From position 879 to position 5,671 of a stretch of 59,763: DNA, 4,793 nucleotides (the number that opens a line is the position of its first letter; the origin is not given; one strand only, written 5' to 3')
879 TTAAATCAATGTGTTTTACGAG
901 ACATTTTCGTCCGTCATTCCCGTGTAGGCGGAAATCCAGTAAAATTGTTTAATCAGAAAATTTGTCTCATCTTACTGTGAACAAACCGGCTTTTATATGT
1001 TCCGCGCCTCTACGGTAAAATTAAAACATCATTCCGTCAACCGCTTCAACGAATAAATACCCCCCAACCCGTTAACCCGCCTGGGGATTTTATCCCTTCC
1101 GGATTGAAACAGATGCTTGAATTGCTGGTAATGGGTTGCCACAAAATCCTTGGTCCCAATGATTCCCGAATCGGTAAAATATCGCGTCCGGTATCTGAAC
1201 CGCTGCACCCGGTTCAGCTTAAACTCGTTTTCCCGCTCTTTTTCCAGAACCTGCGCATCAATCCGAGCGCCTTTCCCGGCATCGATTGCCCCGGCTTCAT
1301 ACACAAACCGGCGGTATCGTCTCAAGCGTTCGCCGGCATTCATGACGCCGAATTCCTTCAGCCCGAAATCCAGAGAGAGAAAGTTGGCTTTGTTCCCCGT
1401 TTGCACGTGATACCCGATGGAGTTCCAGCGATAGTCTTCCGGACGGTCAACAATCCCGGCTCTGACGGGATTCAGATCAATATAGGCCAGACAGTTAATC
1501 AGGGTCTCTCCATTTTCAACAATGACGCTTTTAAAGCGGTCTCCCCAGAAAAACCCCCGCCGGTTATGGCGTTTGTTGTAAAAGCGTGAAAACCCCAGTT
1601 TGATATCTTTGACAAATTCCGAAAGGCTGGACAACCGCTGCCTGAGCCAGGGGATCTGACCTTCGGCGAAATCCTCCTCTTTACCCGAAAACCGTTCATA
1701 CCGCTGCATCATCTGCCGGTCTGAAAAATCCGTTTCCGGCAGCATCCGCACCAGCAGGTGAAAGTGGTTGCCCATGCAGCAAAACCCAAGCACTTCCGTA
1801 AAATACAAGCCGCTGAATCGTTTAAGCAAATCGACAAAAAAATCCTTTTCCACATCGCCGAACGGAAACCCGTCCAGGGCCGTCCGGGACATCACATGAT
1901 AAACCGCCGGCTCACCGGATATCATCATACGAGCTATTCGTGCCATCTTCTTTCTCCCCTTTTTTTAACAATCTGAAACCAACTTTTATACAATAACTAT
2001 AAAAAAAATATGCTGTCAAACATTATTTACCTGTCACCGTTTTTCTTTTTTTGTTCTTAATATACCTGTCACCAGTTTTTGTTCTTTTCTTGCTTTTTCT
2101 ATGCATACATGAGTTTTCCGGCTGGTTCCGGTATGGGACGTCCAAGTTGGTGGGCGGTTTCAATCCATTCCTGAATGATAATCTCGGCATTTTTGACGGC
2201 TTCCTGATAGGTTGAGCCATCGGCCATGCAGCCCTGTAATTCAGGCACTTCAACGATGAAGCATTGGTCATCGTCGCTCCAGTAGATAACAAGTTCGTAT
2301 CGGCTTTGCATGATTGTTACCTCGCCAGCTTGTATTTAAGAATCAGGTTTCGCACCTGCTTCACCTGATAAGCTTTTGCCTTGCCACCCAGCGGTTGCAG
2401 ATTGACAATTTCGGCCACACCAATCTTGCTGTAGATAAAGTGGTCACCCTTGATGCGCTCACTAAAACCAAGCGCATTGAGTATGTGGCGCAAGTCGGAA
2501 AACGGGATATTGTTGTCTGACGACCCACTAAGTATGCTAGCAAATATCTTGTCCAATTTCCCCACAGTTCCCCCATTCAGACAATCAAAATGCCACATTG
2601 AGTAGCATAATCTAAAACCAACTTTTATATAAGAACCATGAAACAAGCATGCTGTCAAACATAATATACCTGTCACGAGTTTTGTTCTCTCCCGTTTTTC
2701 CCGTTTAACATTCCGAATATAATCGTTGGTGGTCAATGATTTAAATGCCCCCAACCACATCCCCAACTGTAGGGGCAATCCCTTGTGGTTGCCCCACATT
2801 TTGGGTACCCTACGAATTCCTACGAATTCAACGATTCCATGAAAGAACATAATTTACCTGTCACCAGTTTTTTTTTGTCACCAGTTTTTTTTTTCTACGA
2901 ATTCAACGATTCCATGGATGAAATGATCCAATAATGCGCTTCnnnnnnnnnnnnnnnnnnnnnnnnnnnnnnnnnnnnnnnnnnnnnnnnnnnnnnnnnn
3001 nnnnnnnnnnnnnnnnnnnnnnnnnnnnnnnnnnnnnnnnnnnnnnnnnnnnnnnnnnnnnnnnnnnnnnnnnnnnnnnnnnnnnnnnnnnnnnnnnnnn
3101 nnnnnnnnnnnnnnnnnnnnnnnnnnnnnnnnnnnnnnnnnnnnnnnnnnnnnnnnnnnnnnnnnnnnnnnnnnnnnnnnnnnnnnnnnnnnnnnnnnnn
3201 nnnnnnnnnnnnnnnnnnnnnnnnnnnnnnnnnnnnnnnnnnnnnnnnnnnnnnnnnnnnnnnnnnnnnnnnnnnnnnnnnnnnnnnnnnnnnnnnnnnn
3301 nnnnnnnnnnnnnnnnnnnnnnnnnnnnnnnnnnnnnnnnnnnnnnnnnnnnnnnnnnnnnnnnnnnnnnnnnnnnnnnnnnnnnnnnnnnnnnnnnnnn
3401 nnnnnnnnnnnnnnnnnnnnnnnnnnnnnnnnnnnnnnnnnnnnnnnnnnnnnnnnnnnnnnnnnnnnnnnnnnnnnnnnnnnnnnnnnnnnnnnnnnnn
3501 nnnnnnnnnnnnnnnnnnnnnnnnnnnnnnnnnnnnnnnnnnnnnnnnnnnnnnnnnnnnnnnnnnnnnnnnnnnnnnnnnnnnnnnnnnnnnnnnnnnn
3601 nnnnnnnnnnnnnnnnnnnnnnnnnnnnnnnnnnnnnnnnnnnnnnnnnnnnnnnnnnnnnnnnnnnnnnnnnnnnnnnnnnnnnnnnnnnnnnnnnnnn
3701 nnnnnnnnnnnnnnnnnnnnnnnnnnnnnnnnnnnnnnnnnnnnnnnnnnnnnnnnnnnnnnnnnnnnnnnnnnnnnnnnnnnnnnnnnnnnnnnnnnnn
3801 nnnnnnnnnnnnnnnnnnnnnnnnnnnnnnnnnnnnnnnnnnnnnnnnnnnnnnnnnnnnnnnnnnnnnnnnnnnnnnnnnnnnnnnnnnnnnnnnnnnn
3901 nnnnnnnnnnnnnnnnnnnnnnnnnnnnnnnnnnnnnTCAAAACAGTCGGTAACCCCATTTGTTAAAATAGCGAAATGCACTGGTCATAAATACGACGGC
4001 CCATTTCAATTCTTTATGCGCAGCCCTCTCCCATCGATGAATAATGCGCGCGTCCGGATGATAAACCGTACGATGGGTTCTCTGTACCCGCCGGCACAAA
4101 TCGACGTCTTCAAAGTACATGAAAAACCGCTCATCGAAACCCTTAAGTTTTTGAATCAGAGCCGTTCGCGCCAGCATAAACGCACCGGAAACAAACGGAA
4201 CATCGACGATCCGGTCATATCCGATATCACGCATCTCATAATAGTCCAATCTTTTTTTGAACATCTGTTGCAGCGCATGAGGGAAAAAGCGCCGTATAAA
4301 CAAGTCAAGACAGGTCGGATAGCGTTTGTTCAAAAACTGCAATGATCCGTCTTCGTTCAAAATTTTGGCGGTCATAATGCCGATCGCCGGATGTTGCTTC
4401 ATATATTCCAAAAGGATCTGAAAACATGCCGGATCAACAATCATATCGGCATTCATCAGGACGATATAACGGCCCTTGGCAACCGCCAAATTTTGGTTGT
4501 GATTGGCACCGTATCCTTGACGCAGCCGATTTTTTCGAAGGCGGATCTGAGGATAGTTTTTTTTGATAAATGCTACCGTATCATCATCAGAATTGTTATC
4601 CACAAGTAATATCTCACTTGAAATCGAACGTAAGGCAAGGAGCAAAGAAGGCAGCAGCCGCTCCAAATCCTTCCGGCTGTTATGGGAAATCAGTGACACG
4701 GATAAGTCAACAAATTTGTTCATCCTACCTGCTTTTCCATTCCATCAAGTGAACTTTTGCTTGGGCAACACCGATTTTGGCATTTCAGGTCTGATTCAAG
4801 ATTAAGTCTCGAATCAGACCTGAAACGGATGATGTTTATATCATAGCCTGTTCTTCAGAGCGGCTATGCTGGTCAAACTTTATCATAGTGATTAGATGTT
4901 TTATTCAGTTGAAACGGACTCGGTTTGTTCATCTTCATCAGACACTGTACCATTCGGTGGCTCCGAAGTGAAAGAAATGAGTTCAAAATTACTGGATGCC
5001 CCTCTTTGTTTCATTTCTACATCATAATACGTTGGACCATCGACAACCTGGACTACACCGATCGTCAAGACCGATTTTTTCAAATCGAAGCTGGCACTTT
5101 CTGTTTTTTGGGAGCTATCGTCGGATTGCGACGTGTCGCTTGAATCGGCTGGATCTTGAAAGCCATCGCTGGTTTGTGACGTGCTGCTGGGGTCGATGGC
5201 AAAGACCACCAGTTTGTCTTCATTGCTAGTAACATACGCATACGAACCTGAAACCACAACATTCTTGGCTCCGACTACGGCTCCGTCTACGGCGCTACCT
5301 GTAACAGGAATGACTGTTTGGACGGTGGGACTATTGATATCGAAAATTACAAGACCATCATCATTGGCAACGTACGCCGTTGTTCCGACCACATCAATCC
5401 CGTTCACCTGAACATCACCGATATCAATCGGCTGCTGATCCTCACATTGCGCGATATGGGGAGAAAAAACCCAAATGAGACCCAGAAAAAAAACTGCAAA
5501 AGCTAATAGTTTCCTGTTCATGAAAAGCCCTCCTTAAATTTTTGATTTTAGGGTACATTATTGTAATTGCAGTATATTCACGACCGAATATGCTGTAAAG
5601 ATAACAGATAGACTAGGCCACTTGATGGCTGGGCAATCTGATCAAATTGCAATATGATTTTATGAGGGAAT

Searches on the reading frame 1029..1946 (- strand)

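Call 68: search_protein_families(library=pfam, proteins=[window:1029-1946:-], max_evalue=0.01)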
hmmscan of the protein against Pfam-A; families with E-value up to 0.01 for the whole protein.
window:1029-1946:- (305 aa): 1 family
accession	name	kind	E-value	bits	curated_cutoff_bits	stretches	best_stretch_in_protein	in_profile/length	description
PF01797.21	Y1_Tnp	-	2e-08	34.8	23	1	107-157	64-119/121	Transposase IS200 like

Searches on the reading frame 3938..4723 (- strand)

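Call 68: search_protein_families(library=pfam, proteins=[window:3938-4723:-], max_evalue=0.01)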
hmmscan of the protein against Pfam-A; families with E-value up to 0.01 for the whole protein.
window:3938-4723:- (261 aa): 7 families
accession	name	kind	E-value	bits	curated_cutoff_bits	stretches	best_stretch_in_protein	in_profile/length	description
PF00535.33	Glycos_transf_2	-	2.2e-20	73.7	23.3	1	8-130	1-125/168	Glycosyl transferase family 2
PF13641.12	Glyco_tranf_2_3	-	4.2e-19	69.9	27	1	19-230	15-212/230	Glycosyltransferase like family 2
PF13632.12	Glyco_trans_2_3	-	2.5e-07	31.1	27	1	86-228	1-121/198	Glycosyl transferase family group 2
PF13712.12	Glyco_tranf_2_5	-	0.00023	21.4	27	1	71-224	41-181/210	Glycosyltransferase like family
PF13506.12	Glyco_transf_21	-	0.00033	20.6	21.7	1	74-242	21-173/174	Glycosyl transferase family 21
PF02709.20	Glyco_transf_7C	-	0.0045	17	23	1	177-230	19-71/78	N-terminal domain of galactosyltransferase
PF13704.12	Glyco_tranf_2_4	-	0.0061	17.5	27.5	0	23-91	6-79/98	Glycosyl transferase family 2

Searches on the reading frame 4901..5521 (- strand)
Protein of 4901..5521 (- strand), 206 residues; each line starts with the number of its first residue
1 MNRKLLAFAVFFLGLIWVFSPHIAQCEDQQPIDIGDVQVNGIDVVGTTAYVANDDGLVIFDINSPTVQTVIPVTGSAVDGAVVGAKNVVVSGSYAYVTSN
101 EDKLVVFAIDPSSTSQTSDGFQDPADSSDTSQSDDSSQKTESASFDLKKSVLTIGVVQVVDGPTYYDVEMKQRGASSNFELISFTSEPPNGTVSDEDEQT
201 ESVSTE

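Call 68: search_protein_families(library=pfam, proteins=[window:4901-5521:-], max_evalue=0.01)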
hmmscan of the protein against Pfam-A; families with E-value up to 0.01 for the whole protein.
window:4901-5521:- (206 aa): 1 family
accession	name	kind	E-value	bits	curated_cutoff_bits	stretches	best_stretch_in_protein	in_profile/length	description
PF08309.17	LVIVD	-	6.1e-08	32.3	20.2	1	85-109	4-28/42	LVIVD repeat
